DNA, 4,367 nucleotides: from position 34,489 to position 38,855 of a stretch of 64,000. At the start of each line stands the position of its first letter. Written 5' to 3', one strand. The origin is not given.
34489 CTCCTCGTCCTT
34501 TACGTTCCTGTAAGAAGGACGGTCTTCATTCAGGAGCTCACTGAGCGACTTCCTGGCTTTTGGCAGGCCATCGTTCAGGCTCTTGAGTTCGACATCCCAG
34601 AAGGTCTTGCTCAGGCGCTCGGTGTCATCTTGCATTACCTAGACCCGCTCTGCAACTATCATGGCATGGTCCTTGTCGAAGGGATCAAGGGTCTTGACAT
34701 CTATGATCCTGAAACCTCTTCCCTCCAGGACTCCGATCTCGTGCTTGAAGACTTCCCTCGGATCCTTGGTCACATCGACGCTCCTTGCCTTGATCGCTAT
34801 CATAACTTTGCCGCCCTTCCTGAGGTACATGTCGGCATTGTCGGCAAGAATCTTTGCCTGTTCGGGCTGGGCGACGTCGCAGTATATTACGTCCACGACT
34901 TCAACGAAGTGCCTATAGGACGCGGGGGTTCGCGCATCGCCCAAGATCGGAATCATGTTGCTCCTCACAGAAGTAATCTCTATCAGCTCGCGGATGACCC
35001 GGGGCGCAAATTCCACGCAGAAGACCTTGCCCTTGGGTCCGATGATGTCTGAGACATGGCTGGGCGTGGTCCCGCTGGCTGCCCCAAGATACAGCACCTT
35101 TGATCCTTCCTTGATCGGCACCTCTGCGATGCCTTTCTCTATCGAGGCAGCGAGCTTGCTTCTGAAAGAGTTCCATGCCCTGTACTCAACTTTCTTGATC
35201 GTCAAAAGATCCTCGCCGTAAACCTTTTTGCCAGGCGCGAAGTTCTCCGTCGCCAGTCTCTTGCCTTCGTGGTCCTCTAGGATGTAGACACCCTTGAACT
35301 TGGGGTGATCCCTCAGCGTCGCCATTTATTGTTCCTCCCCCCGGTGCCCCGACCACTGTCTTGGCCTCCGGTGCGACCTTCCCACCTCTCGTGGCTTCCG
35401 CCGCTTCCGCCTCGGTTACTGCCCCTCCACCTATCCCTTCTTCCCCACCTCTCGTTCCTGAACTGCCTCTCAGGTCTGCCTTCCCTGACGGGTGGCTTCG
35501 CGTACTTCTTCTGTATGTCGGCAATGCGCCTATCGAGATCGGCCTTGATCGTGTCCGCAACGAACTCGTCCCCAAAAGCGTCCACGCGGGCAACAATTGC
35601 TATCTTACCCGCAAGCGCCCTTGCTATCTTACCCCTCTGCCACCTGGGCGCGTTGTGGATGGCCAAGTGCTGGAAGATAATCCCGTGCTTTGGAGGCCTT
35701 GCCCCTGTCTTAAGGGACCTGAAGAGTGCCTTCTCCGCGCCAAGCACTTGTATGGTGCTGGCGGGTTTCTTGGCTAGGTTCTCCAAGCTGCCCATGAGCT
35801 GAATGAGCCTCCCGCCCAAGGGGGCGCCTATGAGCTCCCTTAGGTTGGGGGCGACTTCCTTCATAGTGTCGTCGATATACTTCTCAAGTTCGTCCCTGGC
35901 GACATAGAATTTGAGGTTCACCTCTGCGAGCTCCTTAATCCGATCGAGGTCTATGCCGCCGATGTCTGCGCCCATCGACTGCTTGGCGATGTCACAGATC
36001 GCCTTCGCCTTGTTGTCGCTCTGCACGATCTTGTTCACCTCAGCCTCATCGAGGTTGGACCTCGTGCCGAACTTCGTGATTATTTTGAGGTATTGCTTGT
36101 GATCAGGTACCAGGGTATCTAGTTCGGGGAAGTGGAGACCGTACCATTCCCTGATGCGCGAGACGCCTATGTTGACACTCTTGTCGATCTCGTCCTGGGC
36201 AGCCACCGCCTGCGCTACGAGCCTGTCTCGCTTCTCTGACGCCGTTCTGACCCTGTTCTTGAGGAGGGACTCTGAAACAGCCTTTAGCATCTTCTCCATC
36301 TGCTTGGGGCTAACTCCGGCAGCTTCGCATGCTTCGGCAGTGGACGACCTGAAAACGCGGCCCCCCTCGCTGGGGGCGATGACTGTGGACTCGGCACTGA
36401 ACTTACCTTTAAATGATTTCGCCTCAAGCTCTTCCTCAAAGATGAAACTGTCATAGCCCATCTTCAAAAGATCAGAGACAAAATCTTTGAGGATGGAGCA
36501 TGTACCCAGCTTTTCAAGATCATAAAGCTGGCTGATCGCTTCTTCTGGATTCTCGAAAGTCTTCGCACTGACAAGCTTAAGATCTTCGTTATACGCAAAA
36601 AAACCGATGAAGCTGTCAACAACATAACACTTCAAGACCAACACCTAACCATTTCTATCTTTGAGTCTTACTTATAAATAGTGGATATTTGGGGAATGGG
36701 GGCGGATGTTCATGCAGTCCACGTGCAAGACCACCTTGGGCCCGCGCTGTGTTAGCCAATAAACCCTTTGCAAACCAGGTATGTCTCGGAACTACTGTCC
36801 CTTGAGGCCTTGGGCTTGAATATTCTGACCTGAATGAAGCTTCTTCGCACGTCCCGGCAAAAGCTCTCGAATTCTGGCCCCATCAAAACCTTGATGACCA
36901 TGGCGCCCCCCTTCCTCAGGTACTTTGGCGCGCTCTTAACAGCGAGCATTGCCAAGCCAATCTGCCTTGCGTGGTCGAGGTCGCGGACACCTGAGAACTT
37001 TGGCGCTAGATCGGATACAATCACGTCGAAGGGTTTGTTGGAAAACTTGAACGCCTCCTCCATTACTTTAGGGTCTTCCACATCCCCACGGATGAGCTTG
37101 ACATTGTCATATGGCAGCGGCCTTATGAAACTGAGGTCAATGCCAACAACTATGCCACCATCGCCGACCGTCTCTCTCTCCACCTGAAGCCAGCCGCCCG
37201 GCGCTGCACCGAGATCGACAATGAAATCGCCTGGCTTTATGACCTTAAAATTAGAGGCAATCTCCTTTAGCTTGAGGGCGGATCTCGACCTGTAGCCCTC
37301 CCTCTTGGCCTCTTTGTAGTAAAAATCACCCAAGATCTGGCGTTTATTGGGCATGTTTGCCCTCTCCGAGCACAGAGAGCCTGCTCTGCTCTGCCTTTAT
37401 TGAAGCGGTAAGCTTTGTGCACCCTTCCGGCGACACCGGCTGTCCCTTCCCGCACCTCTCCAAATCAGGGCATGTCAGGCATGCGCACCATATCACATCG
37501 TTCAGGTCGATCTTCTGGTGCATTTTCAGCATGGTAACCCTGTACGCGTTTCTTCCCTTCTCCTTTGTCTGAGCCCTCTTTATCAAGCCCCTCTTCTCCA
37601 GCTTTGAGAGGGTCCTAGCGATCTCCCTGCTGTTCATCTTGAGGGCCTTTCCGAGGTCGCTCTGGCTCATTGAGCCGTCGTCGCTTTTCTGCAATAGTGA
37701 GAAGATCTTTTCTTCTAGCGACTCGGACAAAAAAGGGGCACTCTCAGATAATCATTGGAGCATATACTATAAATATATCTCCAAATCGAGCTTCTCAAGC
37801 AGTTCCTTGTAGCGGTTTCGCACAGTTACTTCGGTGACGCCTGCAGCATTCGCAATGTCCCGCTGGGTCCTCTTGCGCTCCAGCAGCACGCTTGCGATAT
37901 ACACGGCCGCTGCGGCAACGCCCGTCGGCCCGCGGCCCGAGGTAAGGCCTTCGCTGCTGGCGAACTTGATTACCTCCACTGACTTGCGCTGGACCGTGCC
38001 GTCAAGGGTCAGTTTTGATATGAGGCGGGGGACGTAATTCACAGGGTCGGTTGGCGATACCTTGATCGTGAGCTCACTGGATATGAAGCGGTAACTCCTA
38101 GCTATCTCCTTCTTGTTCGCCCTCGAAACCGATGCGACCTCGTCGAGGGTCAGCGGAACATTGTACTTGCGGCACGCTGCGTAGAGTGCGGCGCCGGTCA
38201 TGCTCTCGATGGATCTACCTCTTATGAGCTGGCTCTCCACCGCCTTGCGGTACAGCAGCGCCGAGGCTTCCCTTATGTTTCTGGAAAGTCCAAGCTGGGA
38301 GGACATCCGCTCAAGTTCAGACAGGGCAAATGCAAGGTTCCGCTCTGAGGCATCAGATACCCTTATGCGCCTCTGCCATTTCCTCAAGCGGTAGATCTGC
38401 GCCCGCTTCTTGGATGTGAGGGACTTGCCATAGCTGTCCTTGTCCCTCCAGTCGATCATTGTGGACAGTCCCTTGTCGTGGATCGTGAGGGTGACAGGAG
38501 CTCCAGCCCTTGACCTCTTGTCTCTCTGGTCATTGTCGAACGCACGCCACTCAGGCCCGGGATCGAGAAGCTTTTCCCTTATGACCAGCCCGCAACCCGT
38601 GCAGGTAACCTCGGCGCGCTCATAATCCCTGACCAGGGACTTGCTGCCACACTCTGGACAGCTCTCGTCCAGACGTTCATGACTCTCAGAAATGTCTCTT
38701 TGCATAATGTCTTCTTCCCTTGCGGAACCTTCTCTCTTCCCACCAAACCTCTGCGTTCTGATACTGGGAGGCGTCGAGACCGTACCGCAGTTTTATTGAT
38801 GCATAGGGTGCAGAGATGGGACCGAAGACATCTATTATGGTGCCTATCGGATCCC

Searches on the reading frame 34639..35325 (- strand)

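Call 52: search_protein_families(library=pfam, proteins=[window:34639-35325:-], max_evalue=0.00001)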
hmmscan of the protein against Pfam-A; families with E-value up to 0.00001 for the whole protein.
window:34639-35325:- (228 aa): 1 family
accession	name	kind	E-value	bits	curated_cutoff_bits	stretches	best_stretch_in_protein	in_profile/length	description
PF01269.23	Fibrillarin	-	2.2e-100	334.9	27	1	6-226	3-224/227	Fibrillarin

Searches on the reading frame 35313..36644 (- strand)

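Call 52: search_protein_families(library=pfam, proteins=[window:35313-36644:-], max_evalue=0.00001)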
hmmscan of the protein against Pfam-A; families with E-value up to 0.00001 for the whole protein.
window:35313-36644:- (443 aa): 2 families
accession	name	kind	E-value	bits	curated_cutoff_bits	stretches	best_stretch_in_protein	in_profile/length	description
PF01798.23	Nop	-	1e-70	238.2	25.4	1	151-374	3-226/228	snoRNA binding domain, fibrillarin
PF21572.2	Nop5_56-rel_N_Arc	-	6e-06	27.1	27.8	0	5-110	1-103/128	Archaeal Nop5/56-rel, N-terminal domain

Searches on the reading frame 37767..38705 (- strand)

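Call 52: search_protein_families(library=pfam, proteins=[window:37767-38705:-], max_evalue=0.00001)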
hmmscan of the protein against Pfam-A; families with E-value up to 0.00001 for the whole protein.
window:37767-38705:- (312 aa): 2 families
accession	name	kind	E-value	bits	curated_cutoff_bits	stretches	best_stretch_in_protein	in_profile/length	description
PF00382.24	TFIIB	-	6.5e-40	135.5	23.6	2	216-304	3-91/92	Transcription factor TFIIB repeat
PF08271.17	Zn_Ribbon_TF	-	1.5e-18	66.5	29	1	16-56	3-43/43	TFIIB zinc-binding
